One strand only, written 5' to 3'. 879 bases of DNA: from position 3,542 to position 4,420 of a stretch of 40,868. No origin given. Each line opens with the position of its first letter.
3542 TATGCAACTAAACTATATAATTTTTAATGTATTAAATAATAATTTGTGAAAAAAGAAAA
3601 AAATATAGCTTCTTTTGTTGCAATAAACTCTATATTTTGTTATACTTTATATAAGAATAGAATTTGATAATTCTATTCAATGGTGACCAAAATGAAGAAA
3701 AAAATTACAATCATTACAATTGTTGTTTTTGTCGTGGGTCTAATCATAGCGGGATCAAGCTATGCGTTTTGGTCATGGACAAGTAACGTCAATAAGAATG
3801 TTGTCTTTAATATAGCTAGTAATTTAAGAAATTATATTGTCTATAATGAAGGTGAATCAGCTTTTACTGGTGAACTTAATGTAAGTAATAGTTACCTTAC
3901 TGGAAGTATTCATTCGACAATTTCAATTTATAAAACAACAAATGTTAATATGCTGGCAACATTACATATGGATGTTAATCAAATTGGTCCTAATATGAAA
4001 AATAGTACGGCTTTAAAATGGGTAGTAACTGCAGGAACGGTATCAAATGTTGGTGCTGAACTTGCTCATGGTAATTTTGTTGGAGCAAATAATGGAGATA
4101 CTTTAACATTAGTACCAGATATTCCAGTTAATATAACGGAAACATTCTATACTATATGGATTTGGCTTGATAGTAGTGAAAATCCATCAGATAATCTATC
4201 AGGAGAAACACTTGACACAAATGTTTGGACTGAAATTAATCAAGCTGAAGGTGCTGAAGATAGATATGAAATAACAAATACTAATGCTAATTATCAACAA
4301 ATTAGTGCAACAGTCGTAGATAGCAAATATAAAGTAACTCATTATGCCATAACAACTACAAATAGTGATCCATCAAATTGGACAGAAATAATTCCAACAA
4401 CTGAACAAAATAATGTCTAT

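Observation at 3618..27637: Two giant surface-protein genes share conserved ends around unrelated middles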

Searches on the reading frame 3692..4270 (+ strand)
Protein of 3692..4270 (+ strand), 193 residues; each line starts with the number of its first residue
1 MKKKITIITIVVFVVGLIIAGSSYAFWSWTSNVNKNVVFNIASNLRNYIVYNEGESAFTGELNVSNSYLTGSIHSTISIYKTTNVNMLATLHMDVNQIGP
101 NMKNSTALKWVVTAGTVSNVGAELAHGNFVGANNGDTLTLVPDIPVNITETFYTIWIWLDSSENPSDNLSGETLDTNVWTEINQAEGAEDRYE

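Call 33: search_protein_families(library=pfam, proteins=[window:3692-4270:+], max_evalue=1)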
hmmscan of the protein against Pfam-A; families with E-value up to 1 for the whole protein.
window:3692-4270:+ (193 aa): 4 families
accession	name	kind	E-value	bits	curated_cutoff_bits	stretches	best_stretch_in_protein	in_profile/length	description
PF11712.13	Vma12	-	0.073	13.5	25.5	0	137-166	74-103/137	Endoplasmic reticulum-based factor for assembly of V-ATPase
PF06186.16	DUF992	-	0.076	13.3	22.7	1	65-135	27-98/143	Protein of unknown function (DUF992)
PF06097.16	DUF945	-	0.11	12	26.8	1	1-79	1-66/460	Bacterial protein of unknown function (DUF945)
PF13786.12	DUF4179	-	0.16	12.9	30.1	1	2-65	3-66/94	Domain of unknown function (DUF4179)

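Call 44: predict_structure(alignment_id=A5)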
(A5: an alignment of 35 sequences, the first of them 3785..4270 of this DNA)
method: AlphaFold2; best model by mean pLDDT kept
length: 162 residues; sequences in the alignment: 35
mean_pLDDT: 81.5   pTM: 0.78
mean pLDDT of the five models: 81.5, 81.1, 80.8, 79.6, 77.7
residues with pLDDT >= 90: 76; 70-90: 55; 50-70: 16; < 50: 15
segments of 3 or more residues with pLDDT < 50: 1-9, 157-162
pLDDT, mean of each block of 10 residues (from residue 1): 38 68 61 84 90 88 91 93 93 95 94 92 93 84 87 61 40
secondary structure, 60 per line:
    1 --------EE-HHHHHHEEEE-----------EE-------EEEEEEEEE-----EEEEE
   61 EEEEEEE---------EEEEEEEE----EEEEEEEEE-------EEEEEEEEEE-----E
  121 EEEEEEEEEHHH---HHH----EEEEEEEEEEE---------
elements in order: H12-17 E18-21 E42-50 E56-67 E77-84 E89-97 E105-114 E120-129 E143-153

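Call 47: fold_search(model_id=the predicted structure, library=pdb)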
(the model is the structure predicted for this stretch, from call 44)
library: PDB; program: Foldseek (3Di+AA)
matches with E <= 10: 1632; with E <= 0.001: 0
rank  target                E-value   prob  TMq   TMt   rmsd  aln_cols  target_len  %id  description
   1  2j7m_A                1.3e-03  0.87  0.28  0.31  10.1       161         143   14  Characterization of a Family 32 CBM (released 2006-10-16)
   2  3f2z                  1.3e-03  0.97  0.32  0.34  10.8       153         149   11  Crystal structure of the C-terminal domain of a chitobiase (BF3579) from Bacteroides fragilis, Northeast Structural Geno (released 2008-11-18)
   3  4lks_A                1.3e-03  0.89  0.28  0.28  10.7       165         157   13  Structure of CBM32-3 from a family 31 glycoside hydrolase from Clostridium perfringens in complex with galactose (released 2014-12-24)
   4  9vak_A                1.9e-03  0.96  0.33  0.33   9.5       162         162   12  Carbohydrate-binding module 32 of LnbB from Bifidobacterium bifidum, LNB complex (released 2025-08-13)
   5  2j1e_A                2.2e-03  0.80  0.27  0.30  10.5       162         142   13  High Resolution Crystal Structure of CBM32 from a N-acetyl-beta- hexosaminidase in complex with lacNAc (released 2006-09-20)
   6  2j1a                  2.5e-03  0.84  0.29  0.32  10.1       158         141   14  Structure of CBM32 from Clostridium perfringens beta-N- acetylhexosaminidase GH84C in complex with galactose (released 2006-08-22)
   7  7ueg_A                3.1e-03  0.93  0.33  0.31  11.7       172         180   10  Cryo-EM of bundling pili from Pyrobaculum calidifontis (released 2022-06-29)
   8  7nsn_B                3.5e-03  0.98  0.38  0.07   9.3       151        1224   10  Multi-domain GH92 alpha-1,2-mannosidase from Neobacillus novalis: mannoimidazole complex (released 2022-09-21)
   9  7xyc_A                3.5e-03  0.85  0.32  0.12  11.8       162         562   10  CryoEM structure of Klebsiella phage Kp7 type II tail fiber gp52 in vitro (released 2023-06-07)
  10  4lqr                  3.5e-03  0.80  0.30  0.31   9.6       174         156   11  Structure of CBM32-3 from a family 31 glycoside hydrolase from Clostridium perfringens (released 2014-07-23)
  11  9ndr                  3.7e-03  0.91  0.33  0.12   9.9       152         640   10  The 1.22 Angstrom crystal structure of galactose oxidase variant with genetically incorporated F2-Tyr495 (released 2026-03-11)
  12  9wfh_A                3.7e-03  0.82  0.30  0.30  10.4       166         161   13  Carbohydrate-binding module 32 of LnbB from Bifidobacterium bifidum, ligand free form, multiple small-wedge data set (released 2025-11-19)
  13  8ttq_B                3.9e-03  0.94  0.35  0.13   9.3       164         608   13  Cryo-EM structure of the inner MKLN1 dimer from an autoinhibited MKLN1 tetramer (released 2024-09-11)
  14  8aur_A                4.6e-03  1.00  0.50  0.37   7.1       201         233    8  Cryo-EM structure of a TasA fibre (released 2022-11-30)
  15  7pnb_A                4.6e-03  0.96  0.39  0.36  10.2       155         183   13  Sulfolobus acidocaldarius 0406 filament. (released 2022-09-14)
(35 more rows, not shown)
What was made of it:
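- All Foldseek E-values are above 1e-3, and CBM32-type jelly-rolls rank higher (call 47).
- Tried and rejected: Folding domain 1 alone was more useful but still weak (call 47).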

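Call 51: search_protein_representatives(alignment_id=A5)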
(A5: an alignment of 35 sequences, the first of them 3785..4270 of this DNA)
Query: 35 sequences, 583 profile positions. Proteins with E-value up to 0.001 (for the whole library): 2244; up to 1e-10: 1012; up to 1e-30: 226. The best 150 are listed.
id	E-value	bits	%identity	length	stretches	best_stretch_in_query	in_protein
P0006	7.5e-208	708.5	-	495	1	1-498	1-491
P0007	1.8e-207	707.3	-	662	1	1-580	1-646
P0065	6.7e-206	702.1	-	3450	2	1-496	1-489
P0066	6.7e-203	692.2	-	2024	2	1-496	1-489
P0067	5.4e-191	652.9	-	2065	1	1-518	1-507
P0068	9.5e-186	635.5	-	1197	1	1-528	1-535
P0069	9.4e-183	625.7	-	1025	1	1-537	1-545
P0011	2.7e-181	620.9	-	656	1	1-556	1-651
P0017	8.0e-181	619.3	-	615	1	1-568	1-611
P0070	1.3e-177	608.7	-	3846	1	1-538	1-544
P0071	3.9e-176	603.8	-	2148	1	3-477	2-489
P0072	2.3e-175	601.3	-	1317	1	1-549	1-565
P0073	6.5e-175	599.8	-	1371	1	2-552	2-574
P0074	1.7e-174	598.4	-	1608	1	1-552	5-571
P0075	2.0e-174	598.1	-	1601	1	1-540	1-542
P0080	2.5e-170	584.7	-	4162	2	1-534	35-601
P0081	1.9e-169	581.7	-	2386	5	1-472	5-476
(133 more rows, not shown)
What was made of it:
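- On The N-module family itself (unnamed; defined here): The profile finds 226 cluster representatives at E<=1e-30, with matches starting at residue 1 (call 51).
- The match almost always starts at residue 1, in proteins of 150-4162 aa (call 51).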

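Call 63: search_solved_structures(query=A5, max_evalue=10)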
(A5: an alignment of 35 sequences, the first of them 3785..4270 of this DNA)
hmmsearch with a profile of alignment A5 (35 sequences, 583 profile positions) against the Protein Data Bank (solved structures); distinct sequences matched with E-value up to 10: 1.
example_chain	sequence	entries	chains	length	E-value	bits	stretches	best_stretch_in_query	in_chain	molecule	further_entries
2oc6_A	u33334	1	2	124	0.14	14.2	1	306-370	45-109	YdhG protein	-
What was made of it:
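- On TasA / camelysin (Peptidase_M73; SipW-dependent proteins): The PDB profile search found nothing relevant (call 63).
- Tried and rejected: A PDB sequence-profile search found nothing relevant (call 63).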

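Call 85: find_encoding_contigs(protein=P0081, flank=3000, max_places=8)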
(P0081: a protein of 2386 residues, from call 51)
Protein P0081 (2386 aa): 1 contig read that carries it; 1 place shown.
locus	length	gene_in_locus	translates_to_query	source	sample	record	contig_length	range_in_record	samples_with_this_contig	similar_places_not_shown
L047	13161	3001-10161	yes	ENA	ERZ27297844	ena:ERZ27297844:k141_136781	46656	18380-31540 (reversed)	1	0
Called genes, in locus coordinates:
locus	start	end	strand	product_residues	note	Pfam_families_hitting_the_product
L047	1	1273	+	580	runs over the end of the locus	PF00501:AMP-binding, PF13193:AMP-binding_C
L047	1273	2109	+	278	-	PF00763:THF_DHG_CYH, PF02882:THF_DHG_CYH_C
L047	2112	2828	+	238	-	PF06541:ABC_trans_CmpB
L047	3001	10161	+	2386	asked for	PF09479:Flg_new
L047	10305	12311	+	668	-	PF00270:DEAD (faint), PF00580:UvrD-helicase, PF02562:PhoH (faint), PF13245:AAA_19 (faint), PF01443:Viral_helicase1 (weak), PF13361:UvrD_C, PF13538:UvrD_C_2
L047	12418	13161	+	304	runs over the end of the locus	PF17761:DUF1016_N, PF13588:HSDR_N_2 (faint), PF06250:YhcG_C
